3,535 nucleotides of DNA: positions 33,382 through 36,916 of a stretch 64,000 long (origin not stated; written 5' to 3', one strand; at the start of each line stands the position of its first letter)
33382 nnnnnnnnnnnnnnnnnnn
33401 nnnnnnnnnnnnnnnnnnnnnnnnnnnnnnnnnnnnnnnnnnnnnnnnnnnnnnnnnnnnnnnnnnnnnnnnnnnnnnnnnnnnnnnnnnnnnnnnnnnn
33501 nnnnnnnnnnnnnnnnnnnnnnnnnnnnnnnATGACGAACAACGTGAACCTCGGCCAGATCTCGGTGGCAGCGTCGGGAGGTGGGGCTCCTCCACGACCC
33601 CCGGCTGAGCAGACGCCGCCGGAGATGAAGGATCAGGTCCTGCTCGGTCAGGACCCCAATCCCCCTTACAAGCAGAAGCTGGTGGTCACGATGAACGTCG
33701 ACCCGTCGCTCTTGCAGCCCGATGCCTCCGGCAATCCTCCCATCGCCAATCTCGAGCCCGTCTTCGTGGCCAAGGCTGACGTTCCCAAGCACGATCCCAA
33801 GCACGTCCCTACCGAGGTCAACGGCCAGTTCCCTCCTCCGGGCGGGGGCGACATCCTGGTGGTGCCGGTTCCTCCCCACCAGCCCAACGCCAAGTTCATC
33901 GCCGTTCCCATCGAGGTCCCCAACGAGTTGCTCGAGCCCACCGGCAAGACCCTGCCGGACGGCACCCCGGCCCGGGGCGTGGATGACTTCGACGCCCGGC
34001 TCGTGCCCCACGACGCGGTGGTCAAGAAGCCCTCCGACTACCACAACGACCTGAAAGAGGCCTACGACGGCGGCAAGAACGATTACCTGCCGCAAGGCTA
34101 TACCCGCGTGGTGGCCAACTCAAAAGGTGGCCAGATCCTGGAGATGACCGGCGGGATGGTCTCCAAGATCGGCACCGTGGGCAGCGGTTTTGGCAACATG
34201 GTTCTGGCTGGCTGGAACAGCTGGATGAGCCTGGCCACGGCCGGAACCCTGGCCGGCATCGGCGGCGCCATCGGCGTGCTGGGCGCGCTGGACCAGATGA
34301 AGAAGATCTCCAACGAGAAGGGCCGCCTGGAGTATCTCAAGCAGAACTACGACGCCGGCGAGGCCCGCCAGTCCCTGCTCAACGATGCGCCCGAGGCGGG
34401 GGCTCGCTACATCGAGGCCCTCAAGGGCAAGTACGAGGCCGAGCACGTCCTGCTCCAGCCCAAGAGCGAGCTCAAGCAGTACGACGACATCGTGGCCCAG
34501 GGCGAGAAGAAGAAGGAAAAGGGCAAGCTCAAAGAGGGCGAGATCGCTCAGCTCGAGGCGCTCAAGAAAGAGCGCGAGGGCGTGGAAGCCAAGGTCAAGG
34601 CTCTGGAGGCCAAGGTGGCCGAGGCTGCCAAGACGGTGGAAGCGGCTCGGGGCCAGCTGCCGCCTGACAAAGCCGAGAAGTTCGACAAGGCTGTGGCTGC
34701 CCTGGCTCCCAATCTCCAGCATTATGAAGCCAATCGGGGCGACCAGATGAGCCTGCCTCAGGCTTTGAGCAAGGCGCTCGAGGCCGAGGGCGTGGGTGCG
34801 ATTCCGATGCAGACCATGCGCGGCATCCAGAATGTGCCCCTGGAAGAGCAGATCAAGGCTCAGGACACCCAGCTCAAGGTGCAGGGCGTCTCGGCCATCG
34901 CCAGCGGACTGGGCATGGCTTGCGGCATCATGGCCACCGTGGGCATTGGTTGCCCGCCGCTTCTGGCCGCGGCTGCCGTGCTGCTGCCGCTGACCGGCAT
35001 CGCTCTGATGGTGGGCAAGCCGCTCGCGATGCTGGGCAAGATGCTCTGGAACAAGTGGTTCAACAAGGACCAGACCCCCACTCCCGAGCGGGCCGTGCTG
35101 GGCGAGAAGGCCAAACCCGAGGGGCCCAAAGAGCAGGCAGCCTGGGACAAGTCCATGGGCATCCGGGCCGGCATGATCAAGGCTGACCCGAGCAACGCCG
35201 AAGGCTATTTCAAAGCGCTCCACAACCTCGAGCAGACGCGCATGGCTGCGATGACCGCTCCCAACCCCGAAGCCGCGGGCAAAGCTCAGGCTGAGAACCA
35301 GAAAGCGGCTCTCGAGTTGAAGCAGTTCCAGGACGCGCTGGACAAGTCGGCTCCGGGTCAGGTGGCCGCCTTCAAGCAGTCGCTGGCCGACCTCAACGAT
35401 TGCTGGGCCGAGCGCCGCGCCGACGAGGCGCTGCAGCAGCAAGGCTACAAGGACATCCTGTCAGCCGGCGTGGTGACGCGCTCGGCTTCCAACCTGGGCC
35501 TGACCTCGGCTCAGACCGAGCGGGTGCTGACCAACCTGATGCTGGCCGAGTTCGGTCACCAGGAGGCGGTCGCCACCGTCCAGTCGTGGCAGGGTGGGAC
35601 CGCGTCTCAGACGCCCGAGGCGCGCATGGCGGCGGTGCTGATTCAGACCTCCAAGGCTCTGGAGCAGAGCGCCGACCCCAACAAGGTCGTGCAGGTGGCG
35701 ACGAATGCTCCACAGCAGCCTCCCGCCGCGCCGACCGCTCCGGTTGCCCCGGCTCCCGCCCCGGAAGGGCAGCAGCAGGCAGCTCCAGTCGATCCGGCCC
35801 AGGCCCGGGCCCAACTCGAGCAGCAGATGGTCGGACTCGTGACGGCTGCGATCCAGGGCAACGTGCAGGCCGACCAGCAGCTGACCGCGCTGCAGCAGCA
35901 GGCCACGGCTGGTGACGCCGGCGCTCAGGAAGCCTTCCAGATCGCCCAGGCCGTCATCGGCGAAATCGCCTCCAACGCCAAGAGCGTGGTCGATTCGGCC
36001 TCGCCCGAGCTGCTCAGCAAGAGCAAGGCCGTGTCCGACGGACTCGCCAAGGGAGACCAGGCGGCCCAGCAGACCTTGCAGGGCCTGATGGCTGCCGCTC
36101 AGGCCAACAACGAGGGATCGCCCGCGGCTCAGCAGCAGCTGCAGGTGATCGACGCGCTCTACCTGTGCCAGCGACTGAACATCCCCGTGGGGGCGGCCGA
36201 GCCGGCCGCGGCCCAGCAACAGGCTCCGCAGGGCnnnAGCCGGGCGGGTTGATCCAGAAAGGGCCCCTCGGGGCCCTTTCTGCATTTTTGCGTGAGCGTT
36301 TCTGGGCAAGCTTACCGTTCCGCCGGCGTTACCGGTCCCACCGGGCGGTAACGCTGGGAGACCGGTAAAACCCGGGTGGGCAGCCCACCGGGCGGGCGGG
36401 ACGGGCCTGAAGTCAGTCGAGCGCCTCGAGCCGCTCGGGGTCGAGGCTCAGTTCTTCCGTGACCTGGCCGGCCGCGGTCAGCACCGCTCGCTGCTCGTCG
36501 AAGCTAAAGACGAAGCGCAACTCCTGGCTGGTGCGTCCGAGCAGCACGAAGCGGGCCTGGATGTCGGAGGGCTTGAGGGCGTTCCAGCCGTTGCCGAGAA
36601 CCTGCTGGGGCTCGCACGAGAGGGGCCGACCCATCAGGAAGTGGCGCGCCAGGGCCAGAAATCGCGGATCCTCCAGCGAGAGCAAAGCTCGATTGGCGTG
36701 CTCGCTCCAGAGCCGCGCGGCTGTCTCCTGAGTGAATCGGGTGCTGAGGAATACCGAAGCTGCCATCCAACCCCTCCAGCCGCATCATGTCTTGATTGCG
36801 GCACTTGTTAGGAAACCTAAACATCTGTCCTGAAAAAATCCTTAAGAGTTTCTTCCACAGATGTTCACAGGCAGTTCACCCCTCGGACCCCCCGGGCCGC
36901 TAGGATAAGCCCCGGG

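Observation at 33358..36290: Own-promoter, own-terminator gene for a 901-aa protein with two bipartite hydrophobic hairpins separated by a Lys/Glu coiled coil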

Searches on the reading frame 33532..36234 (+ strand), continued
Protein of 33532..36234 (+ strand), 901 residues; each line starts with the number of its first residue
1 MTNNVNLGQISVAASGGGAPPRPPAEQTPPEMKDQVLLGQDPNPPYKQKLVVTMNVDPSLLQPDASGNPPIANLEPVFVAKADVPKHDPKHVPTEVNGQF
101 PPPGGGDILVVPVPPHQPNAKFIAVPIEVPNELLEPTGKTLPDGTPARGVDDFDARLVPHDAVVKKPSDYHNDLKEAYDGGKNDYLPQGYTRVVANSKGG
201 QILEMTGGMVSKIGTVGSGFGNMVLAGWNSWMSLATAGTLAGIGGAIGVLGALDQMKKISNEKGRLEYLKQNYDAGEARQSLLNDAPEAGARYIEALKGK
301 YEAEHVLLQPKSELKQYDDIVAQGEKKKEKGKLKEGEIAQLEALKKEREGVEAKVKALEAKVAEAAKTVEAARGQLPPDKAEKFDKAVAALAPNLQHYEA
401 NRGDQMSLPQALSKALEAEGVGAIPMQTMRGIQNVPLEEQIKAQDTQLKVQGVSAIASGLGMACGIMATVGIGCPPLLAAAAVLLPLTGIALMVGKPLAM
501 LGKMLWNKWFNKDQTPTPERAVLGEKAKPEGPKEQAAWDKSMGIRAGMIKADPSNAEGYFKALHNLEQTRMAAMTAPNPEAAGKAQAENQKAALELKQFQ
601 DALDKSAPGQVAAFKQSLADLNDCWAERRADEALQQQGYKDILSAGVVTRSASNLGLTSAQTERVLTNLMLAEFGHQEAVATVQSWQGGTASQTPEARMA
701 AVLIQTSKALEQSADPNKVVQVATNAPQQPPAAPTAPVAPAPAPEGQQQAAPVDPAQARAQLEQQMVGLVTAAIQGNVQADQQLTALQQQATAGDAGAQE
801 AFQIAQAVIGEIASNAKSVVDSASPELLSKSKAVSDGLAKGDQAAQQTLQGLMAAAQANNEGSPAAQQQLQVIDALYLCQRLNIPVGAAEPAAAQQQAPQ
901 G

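Call 100: search_solved_structures(query=A6, max_evalue=10)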
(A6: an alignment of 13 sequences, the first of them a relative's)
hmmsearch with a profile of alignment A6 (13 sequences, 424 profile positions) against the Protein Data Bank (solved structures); distinct sequences matched with E-value up to 10: 10.
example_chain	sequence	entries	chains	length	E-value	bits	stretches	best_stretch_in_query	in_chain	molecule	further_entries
3jqh_A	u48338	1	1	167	0.059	15.7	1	304-404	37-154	C-type lectin domain family 4 member M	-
6tob_A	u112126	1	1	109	0.22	13.8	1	317-382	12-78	Integration host factor MIHF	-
3zo6_A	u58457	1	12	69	0.24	13.6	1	125-145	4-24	ATP synthase subunit c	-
3lll_A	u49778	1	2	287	0.65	12.2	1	257-366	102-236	Protein kinase C and casein kinase substrate in neurons protein 2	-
8a7f_A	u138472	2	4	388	1.3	11.2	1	313-400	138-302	Putative Sensory box protein,Sensor protein FixL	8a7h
8a3u_A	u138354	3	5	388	1.3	11.2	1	313-400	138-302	Putative Sensory box protein,Sensor protein FixL | Putative Sensory box protein,Putative Sensory box protein,Sensor protein FixL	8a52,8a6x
5y5x_I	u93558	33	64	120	2.4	10.4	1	249-329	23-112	V-type ATP synthase, subunit (VAPC-THERM) | V-type ATP synthase subunit G | V-type ATP synthase, subunit G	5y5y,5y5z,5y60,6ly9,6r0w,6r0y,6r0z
6qum_I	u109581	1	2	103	9.1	8.4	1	249-329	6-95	V-type ATP synthase, subunit (VAPC-THERM)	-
3j0j_I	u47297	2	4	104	9.2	8.4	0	249-329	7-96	V-type ATP synthase, subunit (VAPC-THERM)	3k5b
3v6i_B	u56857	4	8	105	9.2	8.4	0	249-329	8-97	V-type ATP synthase, subunit (VAPC-THERM) | V-type ATPase subunit G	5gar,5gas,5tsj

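Call 101: search_solved_structures(query=A7, max_evalue=10)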
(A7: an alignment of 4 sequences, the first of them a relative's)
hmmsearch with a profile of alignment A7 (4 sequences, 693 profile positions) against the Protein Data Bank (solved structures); distinct sequences matched with E-value up to 10: 2.
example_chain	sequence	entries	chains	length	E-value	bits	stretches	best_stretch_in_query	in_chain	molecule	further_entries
3k66_A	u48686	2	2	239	0.29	12.9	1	549-618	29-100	Beta-amyloid-like protein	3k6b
9sqh_A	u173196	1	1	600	4.7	8.9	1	303-354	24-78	Cationic amino acid transporter 4, vacuolar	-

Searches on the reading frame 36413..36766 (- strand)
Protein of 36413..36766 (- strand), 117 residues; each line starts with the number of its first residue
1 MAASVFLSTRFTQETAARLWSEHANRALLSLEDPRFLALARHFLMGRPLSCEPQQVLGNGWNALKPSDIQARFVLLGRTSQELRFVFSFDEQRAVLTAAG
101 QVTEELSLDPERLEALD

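Call 6: search_protein_families(library=pfam, proteins=[window:36413-36766:-], max_evalue=1)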
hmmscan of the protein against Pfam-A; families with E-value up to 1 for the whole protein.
window:36413-36766:- (117 aa): 0 families

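Call 7: search_protein_families(library=ncbifam, proteins=[window:36413-36766:-], max_evalue=1)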
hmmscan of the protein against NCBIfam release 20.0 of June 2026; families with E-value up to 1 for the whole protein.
window:36413-36766:- (117 aa): 0 families

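Call 62: search_protein_families(library=padloc, proteins=[window:36416-36766:-], max_evalue=0.01)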
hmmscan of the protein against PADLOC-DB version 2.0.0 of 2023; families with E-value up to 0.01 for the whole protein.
window:36416-36766:- (117 aa): 0 families

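Call 63: search_protein_families(library=phrogs, proteins=[window:36416-36766:-], max_evalue=0.01)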
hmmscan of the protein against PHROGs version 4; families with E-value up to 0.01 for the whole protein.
window:36416-36766:- (117 aa): 0 families

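Call 99: search_solved_structures(query=window:36416-36766:-, max_evalue=10)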
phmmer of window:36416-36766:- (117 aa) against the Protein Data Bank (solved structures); distinct sequences matched with E-value up to 10: 5.
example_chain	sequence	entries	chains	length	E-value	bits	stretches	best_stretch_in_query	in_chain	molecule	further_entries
6yet_A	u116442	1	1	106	0.64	13.6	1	2-51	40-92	Calcium-binding EF hand family protein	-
9t8y_A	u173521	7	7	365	0.91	13.1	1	13-101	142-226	F-box/WD repeat-containing protein 1A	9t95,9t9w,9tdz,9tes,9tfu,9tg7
6m90_A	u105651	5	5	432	1.3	12.6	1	13-101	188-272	F-box/WD repeat-containing protein 1A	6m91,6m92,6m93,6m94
1p22_A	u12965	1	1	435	1.3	12.6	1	13-101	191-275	F-box/WD-repeat protein 1A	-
6nvo_A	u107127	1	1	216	1.4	12.5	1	59-110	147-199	Nuclease MPE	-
